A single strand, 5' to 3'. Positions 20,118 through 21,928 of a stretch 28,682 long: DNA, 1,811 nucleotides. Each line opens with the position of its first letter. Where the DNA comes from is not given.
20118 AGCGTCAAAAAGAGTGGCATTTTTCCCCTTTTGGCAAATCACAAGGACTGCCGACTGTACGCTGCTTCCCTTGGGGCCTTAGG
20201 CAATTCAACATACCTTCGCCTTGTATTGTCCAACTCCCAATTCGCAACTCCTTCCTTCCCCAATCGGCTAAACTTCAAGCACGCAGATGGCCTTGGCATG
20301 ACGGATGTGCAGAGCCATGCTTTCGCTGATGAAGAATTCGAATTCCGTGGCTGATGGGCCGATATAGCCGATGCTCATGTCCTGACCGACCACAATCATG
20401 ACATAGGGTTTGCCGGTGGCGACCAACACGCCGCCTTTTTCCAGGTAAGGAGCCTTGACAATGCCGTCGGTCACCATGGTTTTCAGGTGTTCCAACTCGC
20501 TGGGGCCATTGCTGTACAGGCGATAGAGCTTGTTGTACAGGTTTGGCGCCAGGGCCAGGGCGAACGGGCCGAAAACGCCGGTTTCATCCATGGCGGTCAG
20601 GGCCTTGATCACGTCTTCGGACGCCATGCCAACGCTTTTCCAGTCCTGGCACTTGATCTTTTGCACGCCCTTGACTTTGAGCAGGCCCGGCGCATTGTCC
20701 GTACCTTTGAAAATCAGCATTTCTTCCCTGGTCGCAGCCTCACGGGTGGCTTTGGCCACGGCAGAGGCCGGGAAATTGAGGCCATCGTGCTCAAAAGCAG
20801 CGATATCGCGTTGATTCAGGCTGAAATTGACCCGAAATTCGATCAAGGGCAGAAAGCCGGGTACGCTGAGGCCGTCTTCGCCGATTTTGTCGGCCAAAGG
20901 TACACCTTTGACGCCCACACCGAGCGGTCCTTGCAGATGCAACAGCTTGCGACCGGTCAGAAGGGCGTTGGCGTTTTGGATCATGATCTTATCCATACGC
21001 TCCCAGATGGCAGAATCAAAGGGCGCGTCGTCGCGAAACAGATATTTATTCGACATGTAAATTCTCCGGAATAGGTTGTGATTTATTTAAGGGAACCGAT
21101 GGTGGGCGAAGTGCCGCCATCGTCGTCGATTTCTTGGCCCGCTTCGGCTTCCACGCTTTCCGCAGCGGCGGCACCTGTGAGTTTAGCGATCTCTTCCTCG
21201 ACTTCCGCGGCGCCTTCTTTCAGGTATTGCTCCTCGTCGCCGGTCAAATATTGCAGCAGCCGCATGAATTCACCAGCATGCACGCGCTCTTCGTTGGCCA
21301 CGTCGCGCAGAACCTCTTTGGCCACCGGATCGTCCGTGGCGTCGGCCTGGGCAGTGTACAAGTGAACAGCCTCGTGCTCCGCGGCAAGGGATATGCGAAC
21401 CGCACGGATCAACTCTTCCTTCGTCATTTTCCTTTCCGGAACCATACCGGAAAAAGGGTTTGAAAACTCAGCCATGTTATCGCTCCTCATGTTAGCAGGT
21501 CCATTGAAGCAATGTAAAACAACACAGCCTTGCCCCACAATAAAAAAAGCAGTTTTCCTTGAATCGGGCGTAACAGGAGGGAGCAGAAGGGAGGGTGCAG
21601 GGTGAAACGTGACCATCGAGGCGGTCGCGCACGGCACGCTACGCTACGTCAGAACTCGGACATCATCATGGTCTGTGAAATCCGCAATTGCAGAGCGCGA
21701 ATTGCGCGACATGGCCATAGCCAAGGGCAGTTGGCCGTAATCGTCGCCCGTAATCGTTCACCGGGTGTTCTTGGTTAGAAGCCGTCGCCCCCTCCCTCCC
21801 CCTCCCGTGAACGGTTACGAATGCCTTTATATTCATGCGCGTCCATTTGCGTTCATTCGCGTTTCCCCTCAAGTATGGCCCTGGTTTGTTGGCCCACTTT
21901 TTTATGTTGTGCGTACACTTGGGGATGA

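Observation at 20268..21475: Encapsulin nanocompartment (EncFtn cargo plus family-1 shell) embedded inside a carbohydrate-utilisation locus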

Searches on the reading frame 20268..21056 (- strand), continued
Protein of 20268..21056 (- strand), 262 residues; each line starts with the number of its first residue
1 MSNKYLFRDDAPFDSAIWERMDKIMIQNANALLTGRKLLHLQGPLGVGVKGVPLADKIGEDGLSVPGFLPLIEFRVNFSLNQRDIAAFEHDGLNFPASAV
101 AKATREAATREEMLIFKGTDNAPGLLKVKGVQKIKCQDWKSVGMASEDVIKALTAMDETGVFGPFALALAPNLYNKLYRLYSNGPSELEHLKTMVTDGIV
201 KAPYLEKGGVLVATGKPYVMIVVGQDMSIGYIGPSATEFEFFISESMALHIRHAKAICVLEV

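Call 79: fold_search(model_id=the predicted structure, library=pdb)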
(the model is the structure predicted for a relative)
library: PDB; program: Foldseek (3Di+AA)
matches with E <= 10: 700; with E <= 0.001: 313
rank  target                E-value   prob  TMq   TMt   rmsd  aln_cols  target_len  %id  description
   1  8v4n                  7.7e-29  1.00  0.86  0.86   3.8       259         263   32  Myxococcus xanthus EncA 3xHis pore mutant with T=1 icosahedral symmetry (released 2024-05-22)
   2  8v4q_A                1.2e-28  1.00  0.88  0.88   3.1       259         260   32  Myxococcus xanthus EncA 3xHis pore mutant with tetrahedral symmetry (released 2024-05-22)
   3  8v4q_B                1.8e-28  1.00  0.87  0.85   2.9       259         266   32  Myxococcus xanthus EncA 3xHis pore mutant with tetrahedral symmetry (released 2024-05-22)
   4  9i8e_A                1.5e-27  1.00  0.87  0.82   5.2       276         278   32  Structure of Encapsulin from Dendrosporobacter quercicolus (released 2025-05-21)
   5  8rvj_B                2.1e-27  1.00  0.88  0.88   3.3       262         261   30  Engineered Encapsulin P3P4 (released 2024-02-14)
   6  8rvj_D                2.5e-27  1.00  0.88  0.88   3.1       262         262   30  Engineered Encapsulin P3P4 (released 2024-02-14)
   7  8vjo_B                2.5e-27  1.00  0.87  0.82   5.3       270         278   31  Cryo-EM structure of Myxococcus xanthus EncA encapsulin shell loaded with EncD cargo (released 2024-05-08)
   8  8rvj_C                3.0e-27  1.00  0.88  0.88   3.4       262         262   30  Engineered Encapsulin P3P4 (released 2024-02-14)
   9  9fy6_C                3.0e-27  1.00  0.86  0.90   2.6       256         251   32  Single particle cryo-EM reconstruction of Bacillus Methanolicus encapsulin nano compartment (released 2025-06-11)
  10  8rvj_A                3.4e-27  1.00  0.87  0.86   3.5       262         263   30  Engineered Encapsulin P3P4 (released 2024-02-14)
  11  9i8f_A                5.3e-27  1.00  0.86  0.82   5.2       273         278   31  Structure of Encapsulin from Dendrosporobacter quercicolus, mutant N198W (released 2025-05-21)
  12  9fy6_D                7.3e-27  1.00  0.87  0.89   2.9       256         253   32  Single particle cryo-EM reconstruction of Bacillus Methanolicus encapsulin nano compartment (released 2025-06-11)
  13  8vjo_A                1.0e-26  1.00  0.87  0.83   5.2       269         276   31  Cryo-EM structure of Myxococcus xanthus EncA encapsulin shell loaded with EncD cargo (released 2024-05-08)
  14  9fy6_A                1.1e-26  1.00  0.87  0.82   5.5       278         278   30  Single particle cryo-EM reconstruction of Bacillus Methanolicus encapsulin nano compartment (released 2025-06-11)
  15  8vjo_C                1.5e-26  1.00  0.88  0.84   4.5       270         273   31  Cryo-EM structure of Myxococcus xanthus EncA encapsulin shell loaded with EncD cargo (released 2024-05-08)
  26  7s21                  2.0e-23  1.00  0.86  0.85   2.8       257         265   33  M. xanthus encapsulin shell protein EncA with T=1 symmetry (released 2022-02-02)
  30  7kq5                  4.0e-22  1.00  0.85  0.85   3.0       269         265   24  Cryo-EM structure of a thermostable encapsulin from T. maritima (released 2021-04-28)
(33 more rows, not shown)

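Call 87: find_encoding_contigs(protein=P0004, flank=10000, max_places=2)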
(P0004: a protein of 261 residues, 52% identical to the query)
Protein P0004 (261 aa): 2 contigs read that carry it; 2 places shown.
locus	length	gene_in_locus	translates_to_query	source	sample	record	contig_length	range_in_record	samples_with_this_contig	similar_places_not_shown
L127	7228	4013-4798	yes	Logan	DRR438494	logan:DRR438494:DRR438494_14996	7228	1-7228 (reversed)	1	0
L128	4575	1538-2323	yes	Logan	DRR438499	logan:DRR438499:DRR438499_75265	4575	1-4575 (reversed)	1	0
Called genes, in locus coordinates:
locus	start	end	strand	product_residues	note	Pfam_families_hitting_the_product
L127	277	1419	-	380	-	PF03351:DOMON, PF09968:DUF2202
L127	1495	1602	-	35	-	-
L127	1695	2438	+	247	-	PF01613:Flavin_Reduct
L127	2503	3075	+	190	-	PF01613:Flavin_Reduct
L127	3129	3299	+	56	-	-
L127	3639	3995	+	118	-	PF02915:Rubrerythrin (weak)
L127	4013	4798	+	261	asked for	PF04454:Linocin_M18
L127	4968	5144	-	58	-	PF03911:Sec61_beta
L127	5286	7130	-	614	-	PF05048:NosD, PF13229:Beta_helix, PF05048:NosD, PF13229:Beta_helix, PF05048:NosD, PF13229:Beta_helix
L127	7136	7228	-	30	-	?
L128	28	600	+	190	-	PF01613:Flavin_Reduct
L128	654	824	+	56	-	-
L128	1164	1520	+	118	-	PF02915:Rubrerythrin (weak)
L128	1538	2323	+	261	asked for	PF04454:Linocin_M18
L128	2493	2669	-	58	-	PF03911:Sec61_beta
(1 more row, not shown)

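Call 88: find_encoding_contigs(protein=P0007, flank=10000, max_places=2)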
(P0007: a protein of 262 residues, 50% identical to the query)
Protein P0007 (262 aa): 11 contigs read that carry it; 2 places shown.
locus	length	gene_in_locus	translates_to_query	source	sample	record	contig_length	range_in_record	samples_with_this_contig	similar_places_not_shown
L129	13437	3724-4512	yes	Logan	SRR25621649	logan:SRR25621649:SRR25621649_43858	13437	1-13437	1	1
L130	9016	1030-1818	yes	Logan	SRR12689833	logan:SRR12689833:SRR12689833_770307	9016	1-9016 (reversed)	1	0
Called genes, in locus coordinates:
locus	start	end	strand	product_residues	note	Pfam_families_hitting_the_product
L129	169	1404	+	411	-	PF12804:NTP_transf_3, PF25084:LbH_EIF2B (weak), PF00132:Hexapep (weak), PF14602:Hexapep_2 (faint), PF25087:GMPPB_C (weak)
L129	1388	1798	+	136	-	PF00383:dCMP_cyt_deam_1, PF08211:dCMP_cyt_deam_2, PF26947:CDL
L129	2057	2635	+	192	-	PF01476:LysM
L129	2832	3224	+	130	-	PF01880:Desulfoferrodox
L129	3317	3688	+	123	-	PF02915:Rubrerythrin (weak)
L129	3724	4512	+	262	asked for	PF04454:Linocin_M18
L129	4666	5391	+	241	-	PF03351:DOMON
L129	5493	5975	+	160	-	PF02915:Rubrerythrin (weak), PF13668:Ferritin_2 (weak)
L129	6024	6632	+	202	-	PF00578:AhpC-TSA, PF08534:Redoxin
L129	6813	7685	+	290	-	PF01149:Fapy_DNA_glyco, PF06831:H2TH, PF06827:zf-FPG_IleRS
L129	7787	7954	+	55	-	PF00403:HMA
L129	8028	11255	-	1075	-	PF01590:GAF, PF13185:GAF_2, PF13492:GAF_3, PF01590:GAF, PF13185:GAF_2, PF13492:GAF_3, PF01590:GAF, PF13185:GAF_2, +7 more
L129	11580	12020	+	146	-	PF04964:Flp_Fap (weak)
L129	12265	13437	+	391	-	?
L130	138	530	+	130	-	PF01880:Desulfoferrodox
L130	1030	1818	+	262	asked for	PF04454:Linocin_M18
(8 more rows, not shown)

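Call 89: find_encoding_contigs(protein=P0011, flank=10000, max_places=2)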
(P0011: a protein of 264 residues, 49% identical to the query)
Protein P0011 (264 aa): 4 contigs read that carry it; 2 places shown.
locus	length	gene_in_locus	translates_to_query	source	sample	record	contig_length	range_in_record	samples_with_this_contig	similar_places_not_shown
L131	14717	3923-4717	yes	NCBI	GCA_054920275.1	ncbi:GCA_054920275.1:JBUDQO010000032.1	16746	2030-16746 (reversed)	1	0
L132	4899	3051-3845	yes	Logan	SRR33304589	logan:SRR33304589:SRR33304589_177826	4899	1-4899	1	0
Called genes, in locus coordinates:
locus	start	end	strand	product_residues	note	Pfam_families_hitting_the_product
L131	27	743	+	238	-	PF00702:Hydrolase, PF13419:HAD_2, PF13242:Hydrolase_like (weak)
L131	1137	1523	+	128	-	PF01475:FUR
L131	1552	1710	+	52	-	PF00301:Rubredoxin, PF21349:RUBY_RBDX (faint)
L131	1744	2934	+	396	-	PF07992:Pyr_redox_2, PF13450:NAD_binding_8 (faint), PF13738:Pyr_redox_3 (faint), PF00070:Pyr_redox, PF18267:Rubredoxin_C, PF14759:Reductase_C (faint)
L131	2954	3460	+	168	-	PF02915:Rubrerythrin, PF21349:RUBY_RBDX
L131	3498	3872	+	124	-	PF02915:Rubrerythrin (weak)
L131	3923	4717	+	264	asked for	PF04454:Linocin_M18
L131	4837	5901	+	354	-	PF19363:DUF5939, PF00211:Guanylate_cyc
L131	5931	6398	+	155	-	PF13668:Ferritin_2 (weak), PF02915:Rubrerythrin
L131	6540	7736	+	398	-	PF00753:Lactamase_B (weak), PF19583:ODP, PF12706:Lactamase_B_2 (weak), PF00258:Flavodoxin_1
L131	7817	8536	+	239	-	PF00106:adh_short, PF08659:KR (weak), PF13561:adh_short_C2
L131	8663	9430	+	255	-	PF00174:Oxidored_molyb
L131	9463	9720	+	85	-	PF13442:Cytochrome_CBB3 (faint)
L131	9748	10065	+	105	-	PF09098:Dehyd-heme_bind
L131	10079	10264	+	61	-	PF21349:RUBY_RBDX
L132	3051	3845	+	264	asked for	PF04454:Linocin_M18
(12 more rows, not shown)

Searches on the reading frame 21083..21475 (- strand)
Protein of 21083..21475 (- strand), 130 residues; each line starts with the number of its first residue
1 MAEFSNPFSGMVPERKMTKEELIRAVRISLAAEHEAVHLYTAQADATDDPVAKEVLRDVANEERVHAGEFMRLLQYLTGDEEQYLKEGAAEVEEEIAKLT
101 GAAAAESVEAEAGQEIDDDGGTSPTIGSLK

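Call 15: list_cluster_members(proteins=[P0001, window:21083-21475:-, window:21993-23894:-, window:5047-6660:+, window:13349-14641:-, window:694-2670:-])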
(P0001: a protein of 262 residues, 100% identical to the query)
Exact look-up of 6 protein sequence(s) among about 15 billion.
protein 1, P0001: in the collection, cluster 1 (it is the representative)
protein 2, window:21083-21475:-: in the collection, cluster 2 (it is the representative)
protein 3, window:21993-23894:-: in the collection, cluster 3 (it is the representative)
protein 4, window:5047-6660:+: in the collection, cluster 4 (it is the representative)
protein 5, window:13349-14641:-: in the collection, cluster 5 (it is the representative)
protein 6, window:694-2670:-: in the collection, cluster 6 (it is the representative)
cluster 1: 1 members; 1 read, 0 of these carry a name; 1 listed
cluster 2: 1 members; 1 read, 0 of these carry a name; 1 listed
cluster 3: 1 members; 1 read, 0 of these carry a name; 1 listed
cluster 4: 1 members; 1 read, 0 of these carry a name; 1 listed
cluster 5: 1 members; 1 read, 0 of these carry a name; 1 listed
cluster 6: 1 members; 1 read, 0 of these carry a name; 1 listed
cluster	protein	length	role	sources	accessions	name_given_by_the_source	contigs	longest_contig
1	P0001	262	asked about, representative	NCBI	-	-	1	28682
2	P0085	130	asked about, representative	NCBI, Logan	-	-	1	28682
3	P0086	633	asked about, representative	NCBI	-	-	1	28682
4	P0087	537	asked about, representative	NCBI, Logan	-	-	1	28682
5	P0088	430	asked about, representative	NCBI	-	-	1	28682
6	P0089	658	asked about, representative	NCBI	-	-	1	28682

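Call 42: search_solved_structures(query=window:21083-21475:-, max_evalue=0.01, show_alignments=3)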
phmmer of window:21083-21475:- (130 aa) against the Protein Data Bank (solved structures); distinct sequences matched with E-value up to 0.01: 8.
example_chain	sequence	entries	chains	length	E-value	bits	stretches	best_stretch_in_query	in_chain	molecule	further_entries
7s8t_A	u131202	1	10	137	2.1e-17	66.8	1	5-112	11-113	EncC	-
5n5e_e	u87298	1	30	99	1.5e-13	54.3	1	14-99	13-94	PFC_05175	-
2e0z_A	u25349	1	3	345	1.7e-12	50.9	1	14-101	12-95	Virus-like particle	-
9viw_A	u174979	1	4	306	5.6e-07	33.2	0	29-76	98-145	Bacterioferritin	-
7s5c_A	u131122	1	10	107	0.00037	24.1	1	23-84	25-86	EncB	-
7s5k_A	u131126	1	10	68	0.00063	23.3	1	24-81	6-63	EncB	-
6suw_A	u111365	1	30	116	0.0038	20.8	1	16-75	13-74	Uncharacterized protein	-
33bf_A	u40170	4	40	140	0.008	19.8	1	16-129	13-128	Encapsulated ferritin-like protein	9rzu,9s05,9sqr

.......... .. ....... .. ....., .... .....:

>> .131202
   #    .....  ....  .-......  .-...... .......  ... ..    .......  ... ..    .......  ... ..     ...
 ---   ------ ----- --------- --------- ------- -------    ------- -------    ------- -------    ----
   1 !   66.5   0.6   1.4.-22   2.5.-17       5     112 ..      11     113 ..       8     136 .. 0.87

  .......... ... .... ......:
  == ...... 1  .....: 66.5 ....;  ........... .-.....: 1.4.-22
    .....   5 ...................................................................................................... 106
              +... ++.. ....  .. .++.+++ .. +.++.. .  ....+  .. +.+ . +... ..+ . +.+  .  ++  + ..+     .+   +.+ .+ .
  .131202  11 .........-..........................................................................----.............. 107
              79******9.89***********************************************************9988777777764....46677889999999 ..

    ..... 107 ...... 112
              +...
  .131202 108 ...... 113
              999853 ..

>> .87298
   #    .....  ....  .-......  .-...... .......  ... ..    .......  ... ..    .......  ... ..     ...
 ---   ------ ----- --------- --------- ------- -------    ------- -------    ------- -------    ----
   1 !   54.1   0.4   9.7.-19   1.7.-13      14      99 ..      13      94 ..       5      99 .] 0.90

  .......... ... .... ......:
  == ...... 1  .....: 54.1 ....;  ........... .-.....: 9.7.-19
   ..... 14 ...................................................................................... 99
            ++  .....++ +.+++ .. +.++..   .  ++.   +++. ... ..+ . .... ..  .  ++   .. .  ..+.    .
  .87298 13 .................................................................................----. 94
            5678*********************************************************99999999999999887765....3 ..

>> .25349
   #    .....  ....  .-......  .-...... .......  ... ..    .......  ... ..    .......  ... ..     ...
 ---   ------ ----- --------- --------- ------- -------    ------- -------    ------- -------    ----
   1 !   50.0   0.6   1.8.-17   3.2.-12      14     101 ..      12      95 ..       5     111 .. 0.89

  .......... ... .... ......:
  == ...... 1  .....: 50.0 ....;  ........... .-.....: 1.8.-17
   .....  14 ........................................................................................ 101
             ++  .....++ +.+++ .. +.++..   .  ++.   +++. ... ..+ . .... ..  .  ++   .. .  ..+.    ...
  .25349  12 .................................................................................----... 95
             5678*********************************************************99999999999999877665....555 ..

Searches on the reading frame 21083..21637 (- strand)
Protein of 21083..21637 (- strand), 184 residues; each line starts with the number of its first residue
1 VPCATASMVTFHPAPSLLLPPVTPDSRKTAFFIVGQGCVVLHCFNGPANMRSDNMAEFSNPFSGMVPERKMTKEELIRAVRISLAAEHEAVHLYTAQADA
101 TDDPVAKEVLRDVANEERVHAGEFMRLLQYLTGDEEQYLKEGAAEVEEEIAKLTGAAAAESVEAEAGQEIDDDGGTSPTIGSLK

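Call 3: search_protein_families(library=pfam, proteins=[window:21083-21637:-], max_evalue=0.01)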
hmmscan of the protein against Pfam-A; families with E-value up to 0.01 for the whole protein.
window:21083-21637:- (184 aa): 4 families
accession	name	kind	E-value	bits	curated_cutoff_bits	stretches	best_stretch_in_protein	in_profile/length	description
PF02915.23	Rubrerythrin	-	3.1e-07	31.3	22.8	1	82-161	5-87/137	Rubrerythrin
PF22277.2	EncFtn-like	-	1.6e-05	25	27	1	75-122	15-61/85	EncFtn-like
PF03232.19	COQ7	-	0.00016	21.8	23.5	1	76-129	3-57/169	Ubiquinone biosynthesis protein COQ7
PF05067.18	Mn_catalase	-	0.0012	18.4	27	1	73-139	136-202/284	Manganese containing catalase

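Call 4: search_protein_families(library=ncbifam, proteins=[window:21083-21637:-], max_evalue=0.01)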
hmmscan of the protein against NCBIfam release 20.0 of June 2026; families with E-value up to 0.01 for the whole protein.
window:21083-21637:- (184 aa): 4 families
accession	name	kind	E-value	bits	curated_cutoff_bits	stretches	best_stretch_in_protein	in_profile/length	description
NF058679.1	EncB_fam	subfamily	1.3e-33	115.5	90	1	55-183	1-117/117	encapsulin nanocompartment ferritin-likeEncB family encapsulin nanocompartment ferritin-like cargo protein cargo protein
TIGR04535.1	ferrit_encaps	subfamily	1.5e-24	86.1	125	1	58-184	1-114/114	encapsulin-associated ferritin-like protein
NF058678.1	EncB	exception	0.00013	22.2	210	1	77-141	12-76/160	encapsulin nanocompartment ferritin-like cargo protein EncB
NF045676.1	FeExpMbfA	equivalog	0.0052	16.2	450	1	77-137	96-157/318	iron exporter MbfA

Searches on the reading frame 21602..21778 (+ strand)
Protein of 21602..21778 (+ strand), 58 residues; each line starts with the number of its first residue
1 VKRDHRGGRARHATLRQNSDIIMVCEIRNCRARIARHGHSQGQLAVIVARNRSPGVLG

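Call 59: search_protein_families(library=pfam, proteins=[window:21602-21778:+], max_evalue=1)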
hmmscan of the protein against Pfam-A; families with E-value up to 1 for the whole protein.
window:21602-21778:+ (58 aa): 2 families
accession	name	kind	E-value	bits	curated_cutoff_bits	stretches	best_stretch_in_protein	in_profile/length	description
PF00437.27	T2SSE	-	0.024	13.7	24.9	1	12-34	205-228/370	Type II/IV secretion system protein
PF19907.4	DUF6380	-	0.24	11.8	27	0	2-17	6-20/46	Family of unknown function (DUF6380)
